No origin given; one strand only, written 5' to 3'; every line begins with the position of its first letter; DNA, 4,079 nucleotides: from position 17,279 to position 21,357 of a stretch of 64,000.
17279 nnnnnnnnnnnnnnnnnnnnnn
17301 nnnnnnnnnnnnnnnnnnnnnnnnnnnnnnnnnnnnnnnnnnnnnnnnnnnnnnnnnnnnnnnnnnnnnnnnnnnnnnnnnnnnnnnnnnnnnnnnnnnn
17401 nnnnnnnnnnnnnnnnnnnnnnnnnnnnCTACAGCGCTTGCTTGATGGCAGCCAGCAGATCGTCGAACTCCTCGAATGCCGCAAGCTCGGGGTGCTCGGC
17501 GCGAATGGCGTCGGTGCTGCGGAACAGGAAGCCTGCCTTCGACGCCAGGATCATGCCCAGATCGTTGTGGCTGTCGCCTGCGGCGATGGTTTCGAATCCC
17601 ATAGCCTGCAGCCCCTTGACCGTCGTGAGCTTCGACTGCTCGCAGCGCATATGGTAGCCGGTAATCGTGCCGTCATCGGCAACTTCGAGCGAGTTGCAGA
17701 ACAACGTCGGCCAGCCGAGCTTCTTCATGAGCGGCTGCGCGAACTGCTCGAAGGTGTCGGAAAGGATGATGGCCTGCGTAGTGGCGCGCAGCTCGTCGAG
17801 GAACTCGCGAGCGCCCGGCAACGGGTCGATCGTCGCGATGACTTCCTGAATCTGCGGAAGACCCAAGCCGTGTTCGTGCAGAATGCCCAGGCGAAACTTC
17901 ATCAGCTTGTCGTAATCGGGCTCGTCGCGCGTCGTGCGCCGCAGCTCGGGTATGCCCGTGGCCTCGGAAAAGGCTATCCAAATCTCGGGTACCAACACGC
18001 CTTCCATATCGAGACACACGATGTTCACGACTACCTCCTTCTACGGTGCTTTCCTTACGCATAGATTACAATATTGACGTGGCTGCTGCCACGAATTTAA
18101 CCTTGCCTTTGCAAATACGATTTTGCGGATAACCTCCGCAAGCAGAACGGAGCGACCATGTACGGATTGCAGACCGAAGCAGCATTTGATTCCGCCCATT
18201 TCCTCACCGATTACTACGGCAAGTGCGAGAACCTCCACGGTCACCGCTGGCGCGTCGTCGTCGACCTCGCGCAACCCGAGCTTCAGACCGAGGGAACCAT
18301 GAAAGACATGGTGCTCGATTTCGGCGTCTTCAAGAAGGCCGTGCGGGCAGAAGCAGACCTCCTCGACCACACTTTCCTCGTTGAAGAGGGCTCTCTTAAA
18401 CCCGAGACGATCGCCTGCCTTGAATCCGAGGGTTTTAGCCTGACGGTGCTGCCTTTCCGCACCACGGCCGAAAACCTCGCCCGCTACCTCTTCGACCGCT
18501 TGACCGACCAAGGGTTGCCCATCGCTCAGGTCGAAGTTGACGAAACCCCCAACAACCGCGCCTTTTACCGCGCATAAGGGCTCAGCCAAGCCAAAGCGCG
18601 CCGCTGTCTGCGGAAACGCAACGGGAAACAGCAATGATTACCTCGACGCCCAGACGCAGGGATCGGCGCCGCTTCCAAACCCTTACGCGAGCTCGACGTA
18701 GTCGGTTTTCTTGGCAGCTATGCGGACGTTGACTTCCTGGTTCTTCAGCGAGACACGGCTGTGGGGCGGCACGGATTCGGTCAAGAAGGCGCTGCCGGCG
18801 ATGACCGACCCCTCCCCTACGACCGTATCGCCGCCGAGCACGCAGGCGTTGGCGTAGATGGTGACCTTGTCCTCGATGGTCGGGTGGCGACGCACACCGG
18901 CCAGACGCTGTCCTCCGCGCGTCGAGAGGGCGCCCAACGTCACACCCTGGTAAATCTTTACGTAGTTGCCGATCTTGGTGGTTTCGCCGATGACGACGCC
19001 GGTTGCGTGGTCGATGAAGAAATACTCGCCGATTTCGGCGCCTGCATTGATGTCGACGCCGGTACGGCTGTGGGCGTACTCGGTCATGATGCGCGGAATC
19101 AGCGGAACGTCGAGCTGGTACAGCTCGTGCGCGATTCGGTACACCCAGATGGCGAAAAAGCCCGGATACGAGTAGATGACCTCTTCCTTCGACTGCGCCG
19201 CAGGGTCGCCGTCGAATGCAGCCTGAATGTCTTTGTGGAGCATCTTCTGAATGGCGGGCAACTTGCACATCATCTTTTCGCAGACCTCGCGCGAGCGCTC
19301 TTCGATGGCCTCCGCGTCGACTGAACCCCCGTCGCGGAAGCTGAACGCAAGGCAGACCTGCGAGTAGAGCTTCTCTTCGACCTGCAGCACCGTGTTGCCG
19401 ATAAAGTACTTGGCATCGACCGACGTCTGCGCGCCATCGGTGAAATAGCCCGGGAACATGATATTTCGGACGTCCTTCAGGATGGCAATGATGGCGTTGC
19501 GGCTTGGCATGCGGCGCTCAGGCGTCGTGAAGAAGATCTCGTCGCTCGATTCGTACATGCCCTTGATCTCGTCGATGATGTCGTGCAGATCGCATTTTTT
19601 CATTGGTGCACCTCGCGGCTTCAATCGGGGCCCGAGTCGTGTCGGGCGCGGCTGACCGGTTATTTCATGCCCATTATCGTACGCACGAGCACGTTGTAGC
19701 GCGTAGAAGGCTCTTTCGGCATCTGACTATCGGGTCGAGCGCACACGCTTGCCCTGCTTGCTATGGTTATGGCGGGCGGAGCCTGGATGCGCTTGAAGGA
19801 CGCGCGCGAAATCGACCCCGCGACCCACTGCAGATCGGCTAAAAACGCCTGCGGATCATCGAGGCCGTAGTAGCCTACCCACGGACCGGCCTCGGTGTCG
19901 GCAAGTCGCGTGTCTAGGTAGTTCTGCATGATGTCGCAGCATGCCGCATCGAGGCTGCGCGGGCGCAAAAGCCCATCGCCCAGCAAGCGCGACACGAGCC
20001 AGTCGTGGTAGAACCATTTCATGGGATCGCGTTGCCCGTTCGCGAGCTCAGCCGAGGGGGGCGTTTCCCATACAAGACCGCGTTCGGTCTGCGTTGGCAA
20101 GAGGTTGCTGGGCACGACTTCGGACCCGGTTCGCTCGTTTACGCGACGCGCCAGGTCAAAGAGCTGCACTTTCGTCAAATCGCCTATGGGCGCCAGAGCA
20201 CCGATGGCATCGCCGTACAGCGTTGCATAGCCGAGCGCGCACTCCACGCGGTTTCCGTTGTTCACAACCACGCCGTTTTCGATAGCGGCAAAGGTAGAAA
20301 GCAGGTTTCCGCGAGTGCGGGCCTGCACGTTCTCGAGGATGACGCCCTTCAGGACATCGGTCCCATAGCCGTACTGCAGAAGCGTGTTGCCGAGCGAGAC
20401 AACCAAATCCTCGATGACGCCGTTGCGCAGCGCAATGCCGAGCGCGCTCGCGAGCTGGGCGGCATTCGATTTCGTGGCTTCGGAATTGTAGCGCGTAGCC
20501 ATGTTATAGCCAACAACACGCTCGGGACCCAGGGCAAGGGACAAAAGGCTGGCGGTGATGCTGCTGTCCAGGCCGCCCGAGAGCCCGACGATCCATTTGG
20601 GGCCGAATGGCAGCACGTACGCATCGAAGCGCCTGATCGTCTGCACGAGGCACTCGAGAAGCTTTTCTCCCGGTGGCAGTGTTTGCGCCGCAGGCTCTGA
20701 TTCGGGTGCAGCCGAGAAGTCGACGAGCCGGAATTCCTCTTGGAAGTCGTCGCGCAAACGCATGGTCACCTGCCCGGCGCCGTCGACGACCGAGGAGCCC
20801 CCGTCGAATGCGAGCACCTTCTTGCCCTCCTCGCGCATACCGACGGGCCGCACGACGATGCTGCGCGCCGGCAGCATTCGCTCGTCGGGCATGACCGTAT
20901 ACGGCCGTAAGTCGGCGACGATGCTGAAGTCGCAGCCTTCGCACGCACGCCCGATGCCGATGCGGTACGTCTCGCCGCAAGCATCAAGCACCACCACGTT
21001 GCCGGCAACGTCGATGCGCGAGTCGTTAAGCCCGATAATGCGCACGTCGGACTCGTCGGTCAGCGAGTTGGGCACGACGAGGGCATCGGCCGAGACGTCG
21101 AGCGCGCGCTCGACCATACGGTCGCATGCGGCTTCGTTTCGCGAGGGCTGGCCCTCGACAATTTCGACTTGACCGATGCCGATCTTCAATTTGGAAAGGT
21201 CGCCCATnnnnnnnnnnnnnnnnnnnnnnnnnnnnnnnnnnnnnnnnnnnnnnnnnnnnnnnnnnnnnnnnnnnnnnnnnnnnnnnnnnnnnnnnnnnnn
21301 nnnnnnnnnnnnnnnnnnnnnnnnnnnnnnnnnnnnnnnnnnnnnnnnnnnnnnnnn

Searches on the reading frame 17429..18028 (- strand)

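Call 64: search_protein_families(library=pfam, proteins=[window:17429-18028:-], max_evalue=0.0001)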
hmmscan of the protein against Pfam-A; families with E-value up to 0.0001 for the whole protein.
window:17429-18028:- (199 aa): 2 families
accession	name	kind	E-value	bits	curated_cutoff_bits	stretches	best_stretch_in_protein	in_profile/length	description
PF12710.13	HAD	-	1e-09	39.5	27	1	69-159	86-187/189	haloacid dehalogenase-like hydrolase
PF00702.32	Hydrolase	-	1.2e-09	39.3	26.4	1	54-161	85-188/191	haloacid dehalogenase-like hydrolase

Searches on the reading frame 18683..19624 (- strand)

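Call 64: search_protein_families(library=pfam, proteins=[window:18683-19624:-], max_evalue=0.0001)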
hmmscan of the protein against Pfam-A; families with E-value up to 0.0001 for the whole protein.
window:18683-19624:- (313 aa): 2 families
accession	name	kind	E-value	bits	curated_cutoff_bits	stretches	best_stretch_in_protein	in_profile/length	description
PF00132.30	Hexapep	-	2.6e-09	36.8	27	0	209-232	1-24/36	Bacterial transferase hexapeptide (six repeats)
PF06426.19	SATase_N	-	2.9e-05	24.7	21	1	108-159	52-103/105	Serine acetyltransferase, N-terminal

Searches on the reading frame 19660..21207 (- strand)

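Call 65: search_protein_families(library=pfam, proteins=[window:19660-21207:-], max_evalue=0.0001)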
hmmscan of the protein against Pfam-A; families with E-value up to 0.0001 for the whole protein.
window:19660-21207:- (515 aa): 1 family
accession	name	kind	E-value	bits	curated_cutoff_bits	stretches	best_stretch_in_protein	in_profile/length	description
PF02540.23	NAD_synthase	-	4e-35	121.5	21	1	204-395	20-188/242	NAD synthase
